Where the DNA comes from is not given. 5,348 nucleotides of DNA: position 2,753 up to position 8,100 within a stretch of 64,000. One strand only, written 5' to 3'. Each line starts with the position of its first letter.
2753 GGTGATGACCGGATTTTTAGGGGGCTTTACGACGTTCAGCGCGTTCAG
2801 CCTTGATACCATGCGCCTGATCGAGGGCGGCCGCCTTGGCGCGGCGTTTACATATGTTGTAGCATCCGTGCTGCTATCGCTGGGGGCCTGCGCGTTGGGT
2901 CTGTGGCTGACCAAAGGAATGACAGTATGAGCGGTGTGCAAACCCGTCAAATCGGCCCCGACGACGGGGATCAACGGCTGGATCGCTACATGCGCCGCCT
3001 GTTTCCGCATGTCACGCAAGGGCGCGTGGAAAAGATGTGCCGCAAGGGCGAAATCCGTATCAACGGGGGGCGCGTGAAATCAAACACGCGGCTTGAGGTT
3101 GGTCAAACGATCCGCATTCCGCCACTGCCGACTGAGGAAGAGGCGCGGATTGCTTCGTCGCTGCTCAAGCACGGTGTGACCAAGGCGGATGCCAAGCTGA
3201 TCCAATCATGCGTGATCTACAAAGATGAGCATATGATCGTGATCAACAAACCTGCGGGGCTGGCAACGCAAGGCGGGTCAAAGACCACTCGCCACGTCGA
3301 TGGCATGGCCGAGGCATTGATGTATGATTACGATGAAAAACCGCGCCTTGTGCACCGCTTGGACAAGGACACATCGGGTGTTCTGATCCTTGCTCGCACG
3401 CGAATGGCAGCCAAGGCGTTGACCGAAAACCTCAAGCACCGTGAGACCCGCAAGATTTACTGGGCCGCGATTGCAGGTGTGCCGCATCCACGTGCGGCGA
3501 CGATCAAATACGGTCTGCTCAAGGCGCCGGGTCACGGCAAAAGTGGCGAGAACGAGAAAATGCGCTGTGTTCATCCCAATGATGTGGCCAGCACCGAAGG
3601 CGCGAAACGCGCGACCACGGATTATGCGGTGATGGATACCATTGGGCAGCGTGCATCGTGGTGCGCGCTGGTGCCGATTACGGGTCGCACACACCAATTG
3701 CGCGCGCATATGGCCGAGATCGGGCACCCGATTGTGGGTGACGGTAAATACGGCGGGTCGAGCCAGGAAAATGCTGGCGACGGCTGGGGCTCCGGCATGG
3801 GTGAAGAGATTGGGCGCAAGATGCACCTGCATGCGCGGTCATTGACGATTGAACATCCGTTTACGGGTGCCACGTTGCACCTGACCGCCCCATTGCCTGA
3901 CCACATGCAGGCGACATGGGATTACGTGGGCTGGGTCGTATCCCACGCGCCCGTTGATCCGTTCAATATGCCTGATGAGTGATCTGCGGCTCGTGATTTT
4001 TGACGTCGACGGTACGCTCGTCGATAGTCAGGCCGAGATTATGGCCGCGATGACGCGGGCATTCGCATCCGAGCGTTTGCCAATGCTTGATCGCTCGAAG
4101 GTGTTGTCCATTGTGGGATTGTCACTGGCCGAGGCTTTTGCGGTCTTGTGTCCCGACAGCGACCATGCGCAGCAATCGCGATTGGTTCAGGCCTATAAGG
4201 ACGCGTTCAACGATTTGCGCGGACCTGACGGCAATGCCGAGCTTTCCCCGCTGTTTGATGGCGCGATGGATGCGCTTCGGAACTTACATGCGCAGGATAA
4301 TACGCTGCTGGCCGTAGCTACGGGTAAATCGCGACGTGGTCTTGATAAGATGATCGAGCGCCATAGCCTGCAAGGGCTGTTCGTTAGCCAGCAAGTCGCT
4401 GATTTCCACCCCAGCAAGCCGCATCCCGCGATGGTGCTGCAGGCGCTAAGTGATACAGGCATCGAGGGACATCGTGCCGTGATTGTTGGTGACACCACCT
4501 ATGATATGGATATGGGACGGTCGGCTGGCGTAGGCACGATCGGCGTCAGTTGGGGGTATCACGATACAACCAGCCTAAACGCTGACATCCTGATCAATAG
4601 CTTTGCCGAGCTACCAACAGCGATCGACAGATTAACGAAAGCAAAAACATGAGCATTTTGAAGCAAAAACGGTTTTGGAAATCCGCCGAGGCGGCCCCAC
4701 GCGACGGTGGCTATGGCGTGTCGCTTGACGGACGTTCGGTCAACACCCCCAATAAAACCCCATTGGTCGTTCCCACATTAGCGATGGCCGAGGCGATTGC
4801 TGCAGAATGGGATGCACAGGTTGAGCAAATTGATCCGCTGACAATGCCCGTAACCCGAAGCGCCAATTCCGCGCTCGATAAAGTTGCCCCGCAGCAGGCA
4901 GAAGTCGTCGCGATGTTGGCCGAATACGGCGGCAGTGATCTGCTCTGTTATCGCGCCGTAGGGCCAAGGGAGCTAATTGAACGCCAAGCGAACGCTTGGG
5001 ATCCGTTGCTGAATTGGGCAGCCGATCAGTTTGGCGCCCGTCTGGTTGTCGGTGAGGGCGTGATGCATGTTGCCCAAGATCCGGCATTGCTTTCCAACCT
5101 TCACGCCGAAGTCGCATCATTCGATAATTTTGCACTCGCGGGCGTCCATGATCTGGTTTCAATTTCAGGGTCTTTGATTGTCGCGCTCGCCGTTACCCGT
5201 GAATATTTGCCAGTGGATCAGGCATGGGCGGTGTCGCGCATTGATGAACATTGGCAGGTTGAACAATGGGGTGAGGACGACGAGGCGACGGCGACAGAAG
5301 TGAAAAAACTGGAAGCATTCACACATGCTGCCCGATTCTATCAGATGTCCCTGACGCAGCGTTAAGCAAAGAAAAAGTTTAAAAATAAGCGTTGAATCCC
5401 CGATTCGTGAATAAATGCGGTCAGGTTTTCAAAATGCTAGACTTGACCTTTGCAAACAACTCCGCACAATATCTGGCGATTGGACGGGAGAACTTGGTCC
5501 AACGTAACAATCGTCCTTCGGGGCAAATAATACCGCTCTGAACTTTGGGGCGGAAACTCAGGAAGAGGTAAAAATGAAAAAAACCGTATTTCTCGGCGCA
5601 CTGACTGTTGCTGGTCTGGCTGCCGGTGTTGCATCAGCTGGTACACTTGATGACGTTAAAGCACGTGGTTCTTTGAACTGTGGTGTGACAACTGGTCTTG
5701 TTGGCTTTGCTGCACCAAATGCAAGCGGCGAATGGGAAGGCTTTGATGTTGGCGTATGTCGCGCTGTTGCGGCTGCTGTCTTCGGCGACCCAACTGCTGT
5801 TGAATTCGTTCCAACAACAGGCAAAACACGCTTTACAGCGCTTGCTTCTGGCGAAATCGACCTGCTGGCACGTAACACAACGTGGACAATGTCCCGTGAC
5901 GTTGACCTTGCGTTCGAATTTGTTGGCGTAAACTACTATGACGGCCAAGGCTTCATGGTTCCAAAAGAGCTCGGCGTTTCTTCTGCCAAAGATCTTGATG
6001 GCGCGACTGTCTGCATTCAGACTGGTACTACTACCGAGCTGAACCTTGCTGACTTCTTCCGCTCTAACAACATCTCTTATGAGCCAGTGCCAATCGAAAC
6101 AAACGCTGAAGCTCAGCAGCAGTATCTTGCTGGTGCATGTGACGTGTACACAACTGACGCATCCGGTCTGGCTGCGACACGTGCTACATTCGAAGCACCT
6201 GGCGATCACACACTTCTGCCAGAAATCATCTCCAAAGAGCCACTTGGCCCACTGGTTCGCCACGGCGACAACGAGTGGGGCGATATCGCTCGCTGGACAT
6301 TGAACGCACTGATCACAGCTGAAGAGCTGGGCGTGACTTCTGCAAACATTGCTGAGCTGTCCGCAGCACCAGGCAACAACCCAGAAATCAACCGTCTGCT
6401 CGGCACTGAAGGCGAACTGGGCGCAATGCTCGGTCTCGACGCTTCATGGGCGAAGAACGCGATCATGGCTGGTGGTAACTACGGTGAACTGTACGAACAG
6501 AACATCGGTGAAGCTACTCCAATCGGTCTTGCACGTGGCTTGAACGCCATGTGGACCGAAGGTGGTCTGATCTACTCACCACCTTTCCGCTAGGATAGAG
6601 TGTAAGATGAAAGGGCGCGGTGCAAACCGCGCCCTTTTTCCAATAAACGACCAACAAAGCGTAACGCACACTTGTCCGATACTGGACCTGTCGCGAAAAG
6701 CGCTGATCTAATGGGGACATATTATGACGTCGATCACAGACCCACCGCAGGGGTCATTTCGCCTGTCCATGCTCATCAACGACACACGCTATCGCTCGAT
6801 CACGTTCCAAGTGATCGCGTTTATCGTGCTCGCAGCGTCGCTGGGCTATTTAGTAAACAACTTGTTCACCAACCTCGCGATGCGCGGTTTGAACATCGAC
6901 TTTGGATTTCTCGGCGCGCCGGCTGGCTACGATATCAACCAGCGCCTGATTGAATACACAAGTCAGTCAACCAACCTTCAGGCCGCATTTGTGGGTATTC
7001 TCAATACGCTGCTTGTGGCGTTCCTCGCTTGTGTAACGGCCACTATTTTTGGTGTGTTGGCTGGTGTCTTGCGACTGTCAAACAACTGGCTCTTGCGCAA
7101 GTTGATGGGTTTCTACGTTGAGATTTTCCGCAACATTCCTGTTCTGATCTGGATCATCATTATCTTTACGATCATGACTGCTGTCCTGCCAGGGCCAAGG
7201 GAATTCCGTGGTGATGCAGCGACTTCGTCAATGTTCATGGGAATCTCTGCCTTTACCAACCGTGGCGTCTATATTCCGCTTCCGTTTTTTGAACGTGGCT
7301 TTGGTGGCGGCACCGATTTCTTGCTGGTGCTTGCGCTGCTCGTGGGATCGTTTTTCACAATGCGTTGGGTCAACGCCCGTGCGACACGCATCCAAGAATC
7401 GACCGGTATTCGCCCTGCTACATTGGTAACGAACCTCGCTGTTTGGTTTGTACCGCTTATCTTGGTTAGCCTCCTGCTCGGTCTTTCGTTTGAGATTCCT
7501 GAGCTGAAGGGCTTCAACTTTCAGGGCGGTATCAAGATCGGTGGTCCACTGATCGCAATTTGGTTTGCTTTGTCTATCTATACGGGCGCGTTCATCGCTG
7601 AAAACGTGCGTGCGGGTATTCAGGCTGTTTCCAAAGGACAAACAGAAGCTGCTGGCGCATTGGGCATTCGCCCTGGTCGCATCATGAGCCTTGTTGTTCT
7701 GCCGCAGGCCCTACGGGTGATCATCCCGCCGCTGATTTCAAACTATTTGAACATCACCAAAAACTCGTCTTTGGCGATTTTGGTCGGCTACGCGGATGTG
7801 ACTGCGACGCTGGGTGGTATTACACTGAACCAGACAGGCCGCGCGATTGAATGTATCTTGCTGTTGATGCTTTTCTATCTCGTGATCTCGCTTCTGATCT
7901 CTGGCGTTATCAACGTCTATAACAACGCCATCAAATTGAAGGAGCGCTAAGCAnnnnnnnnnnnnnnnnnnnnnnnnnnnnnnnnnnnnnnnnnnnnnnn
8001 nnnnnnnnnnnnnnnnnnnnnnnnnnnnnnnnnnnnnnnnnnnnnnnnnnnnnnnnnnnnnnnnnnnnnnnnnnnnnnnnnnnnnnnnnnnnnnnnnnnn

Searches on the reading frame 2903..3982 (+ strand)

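Call 58: search_protein_families(library=pfam, proteins=[window:2903-3982:+], max_evalue=0.00001)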
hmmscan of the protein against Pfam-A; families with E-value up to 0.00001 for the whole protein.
window:2903-3982:+ (359 aa): 2 families
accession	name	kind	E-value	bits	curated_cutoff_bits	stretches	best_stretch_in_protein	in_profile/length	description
PF00849.27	PseudoU_synth_2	-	3.6e-32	112.1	26.8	1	110-271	1-151/152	RNA pseudouridylate synthase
PF01479.30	S4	-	2.5e-08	34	22.8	1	24-70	1-48/48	S4 domain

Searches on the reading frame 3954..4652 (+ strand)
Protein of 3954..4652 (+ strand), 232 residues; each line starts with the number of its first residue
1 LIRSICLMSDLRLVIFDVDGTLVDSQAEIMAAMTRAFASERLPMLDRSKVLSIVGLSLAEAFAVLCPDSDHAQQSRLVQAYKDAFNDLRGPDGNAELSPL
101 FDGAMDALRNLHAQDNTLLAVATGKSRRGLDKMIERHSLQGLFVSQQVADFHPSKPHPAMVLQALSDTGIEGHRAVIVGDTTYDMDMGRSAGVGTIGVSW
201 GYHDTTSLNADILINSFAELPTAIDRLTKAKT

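Call 58: search_protein_families(library=pfam, proteins=[window:3954-4652:+], max_evalue=0.00001)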
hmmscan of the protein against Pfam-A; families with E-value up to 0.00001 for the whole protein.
window:3954-4652:+ (232 aa): 4 families
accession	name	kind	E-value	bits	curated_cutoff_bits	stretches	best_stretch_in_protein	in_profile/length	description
PF13419.12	HAD_2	-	3.4e-30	105.9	23.8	1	14-198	1-178/178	Haloacid dehalogenase-like hydrolase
PF00702.32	Hydrolase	-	3.8e-21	76.8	26.4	1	12-192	2-191/191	haloacid dehalogenase-like hydrolase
PF13242.12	Hydrolase_like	-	1.9e-11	44.1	22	1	154-217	3-72/75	HAD-hyrolase-like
PF12710.13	HAD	-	2.4e-07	31.8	27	1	14-189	1-189/189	haloacid dehalogenase-like hydrolase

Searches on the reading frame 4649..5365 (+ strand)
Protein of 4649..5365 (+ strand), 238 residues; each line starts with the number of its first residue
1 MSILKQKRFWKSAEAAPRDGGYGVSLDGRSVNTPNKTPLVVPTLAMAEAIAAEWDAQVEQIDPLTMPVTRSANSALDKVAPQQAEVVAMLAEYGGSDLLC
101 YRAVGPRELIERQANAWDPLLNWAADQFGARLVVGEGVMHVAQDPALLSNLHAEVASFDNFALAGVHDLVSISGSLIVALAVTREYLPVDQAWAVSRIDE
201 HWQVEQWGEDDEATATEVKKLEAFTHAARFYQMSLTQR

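Call 58: search_protein_families(library=pfam, proteins=[window:4649-5365:+], max_evalue=0.00001)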
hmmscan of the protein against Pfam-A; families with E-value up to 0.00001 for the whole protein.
window:4649-5365:+ (238 aa): 1 family
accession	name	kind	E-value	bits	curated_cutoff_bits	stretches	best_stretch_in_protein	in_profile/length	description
PF07542.16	ATP12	-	6e-38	130.2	27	1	7-124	1-123/124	ATP12 chaperone protein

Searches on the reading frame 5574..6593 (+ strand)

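Call 58: search_protein_families(library=pfam, proteins=[window:5574-6593:+], max_evalue=0.00001)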
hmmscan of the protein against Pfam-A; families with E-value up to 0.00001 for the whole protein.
window:5574-6593:+ (339 aa): 2 families
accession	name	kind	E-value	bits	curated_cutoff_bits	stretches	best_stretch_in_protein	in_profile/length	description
PF00497.25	SBP_bac_3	-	7.1e-13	48.9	26.4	1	35-252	2-122/132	Bacterial extracellular solute-binding proteins, family 3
PF09084.16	NMT1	-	6.6e-06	26.6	20.5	0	125-193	75-145/216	NMT1/THI5 like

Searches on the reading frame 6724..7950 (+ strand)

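Call 58: search_protein_families(library=pfam, proteins=[window:6724-7950:+], max_evalue=0.00001)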
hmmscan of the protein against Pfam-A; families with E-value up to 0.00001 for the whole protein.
window:6724-7950:+ (408 aa): 1 family
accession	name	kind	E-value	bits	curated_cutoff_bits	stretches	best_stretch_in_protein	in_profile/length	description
PF00528.27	BPD_transp_1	-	1.6e-13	51.2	26.4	1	238-396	25-175/184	Binding-protein-dependent transport system inner membrane component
